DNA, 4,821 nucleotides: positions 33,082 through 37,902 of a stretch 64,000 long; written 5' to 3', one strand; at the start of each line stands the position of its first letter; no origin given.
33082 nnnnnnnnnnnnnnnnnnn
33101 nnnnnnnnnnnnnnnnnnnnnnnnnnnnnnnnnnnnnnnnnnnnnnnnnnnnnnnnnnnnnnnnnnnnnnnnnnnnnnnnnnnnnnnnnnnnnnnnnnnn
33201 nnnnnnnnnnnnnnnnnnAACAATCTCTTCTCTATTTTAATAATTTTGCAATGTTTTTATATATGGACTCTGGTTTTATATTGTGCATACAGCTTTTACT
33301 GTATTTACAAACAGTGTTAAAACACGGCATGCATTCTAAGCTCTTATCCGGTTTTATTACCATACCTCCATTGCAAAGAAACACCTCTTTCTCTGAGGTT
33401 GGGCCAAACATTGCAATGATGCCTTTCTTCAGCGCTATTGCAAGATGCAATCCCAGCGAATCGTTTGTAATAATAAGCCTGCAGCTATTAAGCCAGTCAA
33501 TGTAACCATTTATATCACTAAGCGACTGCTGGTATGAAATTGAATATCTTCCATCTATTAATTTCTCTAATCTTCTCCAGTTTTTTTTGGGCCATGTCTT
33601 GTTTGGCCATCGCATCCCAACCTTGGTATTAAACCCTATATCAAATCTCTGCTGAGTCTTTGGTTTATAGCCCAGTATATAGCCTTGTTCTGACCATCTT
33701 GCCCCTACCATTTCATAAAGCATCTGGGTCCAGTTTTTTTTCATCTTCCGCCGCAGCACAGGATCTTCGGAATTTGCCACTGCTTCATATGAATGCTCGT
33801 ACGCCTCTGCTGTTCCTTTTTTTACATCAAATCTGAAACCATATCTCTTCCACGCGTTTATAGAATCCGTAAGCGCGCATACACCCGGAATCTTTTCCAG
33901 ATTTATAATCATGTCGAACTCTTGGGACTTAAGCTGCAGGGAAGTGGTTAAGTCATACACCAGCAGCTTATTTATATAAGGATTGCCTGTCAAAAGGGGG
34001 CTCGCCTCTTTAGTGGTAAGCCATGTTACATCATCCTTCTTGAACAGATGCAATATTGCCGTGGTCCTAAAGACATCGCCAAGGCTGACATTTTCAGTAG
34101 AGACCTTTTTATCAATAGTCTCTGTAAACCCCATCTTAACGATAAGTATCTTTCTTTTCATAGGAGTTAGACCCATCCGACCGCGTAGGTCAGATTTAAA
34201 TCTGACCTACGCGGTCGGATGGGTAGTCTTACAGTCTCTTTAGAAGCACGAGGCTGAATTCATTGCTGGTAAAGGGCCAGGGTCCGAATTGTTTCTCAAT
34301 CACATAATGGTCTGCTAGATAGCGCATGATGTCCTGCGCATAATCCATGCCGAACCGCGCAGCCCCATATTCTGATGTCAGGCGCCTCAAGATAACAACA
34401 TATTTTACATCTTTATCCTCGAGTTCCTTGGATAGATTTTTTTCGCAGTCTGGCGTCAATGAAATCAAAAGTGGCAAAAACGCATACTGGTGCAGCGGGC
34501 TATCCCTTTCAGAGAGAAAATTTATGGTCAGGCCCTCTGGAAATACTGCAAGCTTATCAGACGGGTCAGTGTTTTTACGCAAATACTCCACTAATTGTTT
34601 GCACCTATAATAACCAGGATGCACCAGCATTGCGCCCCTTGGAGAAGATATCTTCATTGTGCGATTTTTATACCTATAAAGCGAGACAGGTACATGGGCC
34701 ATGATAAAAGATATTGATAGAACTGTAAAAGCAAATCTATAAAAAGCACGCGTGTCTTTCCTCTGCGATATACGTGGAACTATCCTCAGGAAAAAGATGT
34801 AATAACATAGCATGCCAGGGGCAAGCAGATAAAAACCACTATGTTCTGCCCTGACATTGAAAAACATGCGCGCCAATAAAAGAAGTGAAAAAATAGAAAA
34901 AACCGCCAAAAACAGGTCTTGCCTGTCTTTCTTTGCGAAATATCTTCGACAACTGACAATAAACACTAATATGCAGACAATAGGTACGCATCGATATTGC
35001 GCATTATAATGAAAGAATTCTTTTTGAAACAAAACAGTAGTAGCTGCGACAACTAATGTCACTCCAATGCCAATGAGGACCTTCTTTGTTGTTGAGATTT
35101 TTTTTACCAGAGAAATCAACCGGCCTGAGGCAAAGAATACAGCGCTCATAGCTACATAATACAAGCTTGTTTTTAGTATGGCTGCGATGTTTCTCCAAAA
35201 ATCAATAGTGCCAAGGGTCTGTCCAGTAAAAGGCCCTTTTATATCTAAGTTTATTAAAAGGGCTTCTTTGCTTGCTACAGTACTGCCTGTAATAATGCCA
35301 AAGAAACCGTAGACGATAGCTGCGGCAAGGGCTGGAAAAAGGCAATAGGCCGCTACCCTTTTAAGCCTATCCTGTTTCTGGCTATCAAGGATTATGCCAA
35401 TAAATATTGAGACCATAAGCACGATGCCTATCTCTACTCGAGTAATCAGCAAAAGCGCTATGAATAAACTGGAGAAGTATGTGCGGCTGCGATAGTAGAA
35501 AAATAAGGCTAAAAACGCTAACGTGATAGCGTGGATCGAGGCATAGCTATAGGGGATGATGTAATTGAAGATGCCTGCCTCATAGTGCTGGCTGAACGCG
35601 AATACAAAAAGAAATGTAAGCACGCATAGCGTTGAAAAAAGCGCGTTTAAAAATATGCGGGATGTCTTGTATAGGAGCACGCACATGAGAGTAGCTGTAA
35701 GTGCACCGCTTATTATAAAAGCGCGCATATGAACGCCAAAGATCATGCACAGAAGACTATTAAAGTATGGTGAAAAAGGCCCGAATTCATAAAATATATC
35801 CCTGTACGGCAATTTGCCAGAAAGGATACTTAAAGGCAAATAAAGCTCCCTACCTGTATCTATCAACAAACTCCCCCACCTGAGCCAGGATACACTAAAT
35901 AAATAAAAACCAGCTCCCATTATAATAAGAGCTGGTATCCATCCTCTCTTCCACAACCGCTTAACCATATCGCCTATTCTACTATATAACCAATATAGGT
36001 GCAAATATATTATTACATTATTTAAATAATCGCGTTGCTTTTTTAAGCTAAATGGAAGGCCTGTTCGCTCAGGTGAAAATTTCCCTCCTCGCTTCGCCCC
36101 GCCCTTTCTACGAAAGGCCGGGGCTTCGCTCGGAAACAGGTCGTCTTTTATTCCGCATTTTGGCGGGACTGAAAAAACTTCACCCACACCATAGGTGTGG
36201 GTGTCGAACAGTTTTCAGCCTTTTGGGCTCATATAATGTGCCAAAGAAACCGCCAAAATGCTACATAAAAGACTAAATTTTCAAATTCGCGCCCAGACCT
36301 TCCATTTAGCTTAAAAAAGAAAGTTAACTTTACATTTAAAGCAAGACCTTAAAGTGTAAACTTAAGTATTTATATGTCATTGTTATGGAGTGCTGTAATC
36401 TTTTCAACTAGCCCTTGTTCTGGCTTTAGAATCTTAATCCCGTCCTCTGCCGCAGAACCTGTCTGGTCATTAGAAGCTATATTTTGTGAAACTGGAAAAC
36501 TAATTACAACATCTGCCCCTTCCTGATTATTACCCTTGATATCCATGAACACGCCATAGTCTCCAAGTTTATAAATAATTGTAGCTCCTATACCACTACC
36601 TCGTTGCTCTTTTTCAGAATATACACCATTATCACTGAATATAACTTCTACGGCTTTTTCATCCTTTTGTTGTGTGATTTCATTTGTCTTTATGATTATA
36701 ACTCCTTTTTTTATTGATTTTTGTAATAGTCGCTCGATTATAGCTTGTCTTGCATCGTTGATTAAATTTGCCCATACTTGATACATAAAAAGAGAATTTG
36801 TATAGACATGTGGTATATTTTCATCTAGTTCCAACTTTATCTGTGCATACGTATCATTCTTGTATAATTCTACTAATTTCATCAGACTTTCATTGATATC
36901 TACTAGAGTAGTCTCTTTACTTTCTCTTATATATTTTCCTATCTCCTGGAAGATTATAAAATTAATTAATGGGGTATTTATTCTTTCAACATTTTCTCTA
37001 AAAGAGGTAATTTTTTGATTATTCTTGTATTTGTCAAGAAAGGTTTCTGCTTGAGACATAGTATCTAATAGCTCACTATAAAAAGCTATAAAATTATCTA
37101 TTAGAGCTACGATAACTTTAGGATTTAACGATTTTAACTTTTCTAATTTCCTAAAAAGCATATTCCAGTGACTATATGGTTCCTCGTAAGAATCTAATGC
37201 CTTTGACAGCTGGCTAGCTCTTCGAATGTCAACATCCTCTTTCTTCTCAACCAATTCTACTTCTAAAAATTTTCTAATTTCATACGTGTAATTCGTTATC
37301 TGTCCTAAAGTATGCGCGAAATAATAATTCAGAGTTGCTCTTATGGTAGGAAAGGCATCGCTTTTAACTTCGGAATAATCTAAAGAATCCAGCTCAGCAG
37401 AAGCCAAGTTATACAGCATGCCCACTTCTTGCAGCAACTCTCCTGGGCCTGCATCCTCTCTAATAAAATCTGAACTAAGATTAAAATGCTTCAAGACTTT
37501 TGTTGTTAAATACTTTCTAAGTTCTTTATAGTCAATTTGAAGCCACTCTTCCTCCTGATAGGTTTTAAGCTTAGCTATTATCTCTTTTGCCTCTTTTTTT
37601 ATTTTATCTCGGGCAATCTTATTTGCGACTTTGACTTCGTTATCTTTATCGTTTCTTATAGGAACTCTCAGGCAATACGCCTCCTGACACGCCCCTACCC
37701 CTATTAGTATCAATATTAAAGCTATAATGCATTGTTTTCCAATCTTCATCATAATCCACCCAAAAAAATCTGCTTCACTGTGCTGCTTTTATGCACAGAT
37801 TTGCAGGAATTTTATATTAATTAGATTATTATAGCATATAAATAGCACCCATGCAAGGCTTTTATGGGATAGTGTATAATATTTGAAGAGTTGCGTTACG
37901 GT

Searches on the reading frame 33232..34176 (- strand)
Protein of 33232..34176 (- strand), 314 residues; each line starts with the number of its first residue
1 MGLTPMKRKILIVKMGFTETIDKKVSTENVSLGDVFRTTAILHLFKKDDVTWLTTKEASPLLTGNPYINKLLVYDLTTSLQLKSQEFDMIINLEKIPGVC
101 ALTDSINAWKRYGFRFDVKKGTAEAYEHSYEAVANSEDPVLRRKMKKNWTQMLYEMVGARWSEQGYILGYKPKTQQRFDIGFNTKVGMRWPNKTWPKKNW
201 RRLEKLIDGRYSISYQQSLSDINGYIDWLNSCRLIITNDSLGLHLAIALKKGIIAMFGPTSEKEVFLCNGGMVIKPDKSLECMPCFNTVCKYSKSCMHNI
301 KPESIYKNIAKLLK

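Call 82: search_protein_families(library=pfam, proteins=[window:33232-34176:-], max_evalue=0.0001)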
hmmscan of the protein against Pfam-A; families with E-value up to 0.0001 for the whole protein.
window:33232-34176:- (314 aa): 1 family
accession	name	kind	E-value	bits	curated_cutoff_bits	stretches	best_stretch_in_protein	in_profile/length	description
PF01075.23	Glyco_transf_9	-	7.9e-14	52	22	1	222-294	174-245/247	Glycosyltransferase family 9 (heptosyltransferase)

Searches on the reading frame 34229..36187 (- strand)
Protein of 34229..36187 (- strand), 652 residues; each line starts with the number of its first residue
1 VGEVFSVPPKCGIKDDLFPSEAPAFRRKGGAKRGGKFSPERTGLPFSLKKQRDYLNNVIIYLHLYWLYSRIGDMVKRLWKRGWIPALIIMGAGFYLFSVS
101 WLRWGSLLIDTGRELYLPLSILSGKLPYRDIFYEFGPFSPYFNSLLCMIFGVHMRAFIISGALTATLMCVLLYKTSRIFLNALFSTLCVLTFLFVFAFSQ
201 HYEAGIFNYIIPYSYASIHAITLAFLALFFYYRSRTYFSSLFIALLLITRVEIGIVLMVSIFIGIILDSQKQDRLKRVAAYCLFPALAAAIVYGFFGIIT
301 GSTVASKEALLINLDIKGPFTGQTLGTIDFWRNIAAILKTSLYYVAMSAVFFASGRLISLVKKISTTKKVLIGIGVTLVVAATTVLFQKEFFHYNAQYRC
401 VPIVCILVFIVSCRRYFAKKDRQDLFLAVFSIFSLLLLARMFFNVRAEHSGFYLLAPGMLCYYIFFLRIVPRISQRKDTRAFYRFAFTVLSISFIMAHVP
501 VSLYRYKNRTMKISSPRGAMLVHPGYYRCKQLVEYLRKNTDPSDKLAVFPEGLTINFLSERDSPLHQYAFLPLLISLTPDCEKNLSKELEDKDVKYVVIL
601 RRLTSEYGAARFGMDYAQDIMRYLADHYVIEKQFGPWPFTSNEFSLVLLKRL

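Call 11: search_protein_families(library=pfam, proteins=[window:34229-36187:-], max_evalue=0.01)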
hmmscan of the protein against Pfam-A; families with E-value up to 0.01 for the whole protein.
window:34229-36187:- (652 aa): 1 family
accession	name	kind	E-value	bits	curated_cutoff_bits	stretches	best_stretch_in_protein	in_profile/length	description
PF13231.12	PMT_2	-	0.0084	16.8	26.1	1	137-292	4-154/160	Dolichyl-phosphate-mannose-protein mannosyltransferase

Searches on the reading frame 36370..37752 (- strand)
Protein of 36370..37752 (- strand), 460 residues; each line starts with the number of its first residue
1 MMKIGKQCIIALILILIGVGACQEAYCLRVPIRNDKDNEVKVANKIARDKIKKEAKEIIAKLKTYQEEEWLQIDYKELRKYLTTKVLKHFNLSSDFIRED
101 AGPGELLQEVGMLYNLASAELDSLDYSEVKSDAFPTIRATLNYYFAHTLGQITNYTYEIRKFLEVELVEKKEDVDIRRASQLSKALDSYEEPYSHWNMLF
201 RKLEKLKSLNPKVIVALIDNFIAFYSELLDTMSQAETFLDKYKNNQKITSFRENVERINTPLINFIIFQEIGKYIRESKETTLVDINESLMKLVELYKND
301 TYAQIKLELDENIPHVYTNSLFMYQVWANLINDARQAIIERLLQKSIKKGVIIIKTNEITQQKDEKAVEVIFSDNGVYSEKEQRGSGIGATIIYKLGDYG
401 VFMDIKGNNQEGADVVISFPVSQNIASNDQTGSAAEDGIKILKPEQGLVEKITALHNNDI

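Call 11: search_protein_families(library=pfam, proteins=[window:36370-37752:-], max_evalue=0.01)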
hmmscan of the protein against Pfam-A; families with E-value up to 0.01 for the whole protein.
window:36370-37752:- (460 aa): 1 family
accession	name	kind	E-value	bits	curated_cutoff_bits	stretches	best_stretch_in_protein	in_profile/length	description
PF21763.2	DHH_CID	-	0.0065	17.3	27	0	324-357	48-81/84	DHH-CID domain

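Call 67: find_homologous_proteins(query=window:36370-37752:-, max_evalue=0.001)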
Query window:36370-37752:- (460 aa): 1 proteins with E <= 0.001 among 8000 candidates.
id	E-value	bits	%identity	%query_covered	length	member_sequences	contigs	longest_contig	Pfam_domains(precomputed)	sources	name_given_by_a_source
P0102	2.4e-296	1000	100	100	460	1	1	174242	-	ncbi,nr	ncbi:MAG: hypothetical protein P9L93_02340 [Candidatus Gorgyraea atricola]|nr:hypothetical protein [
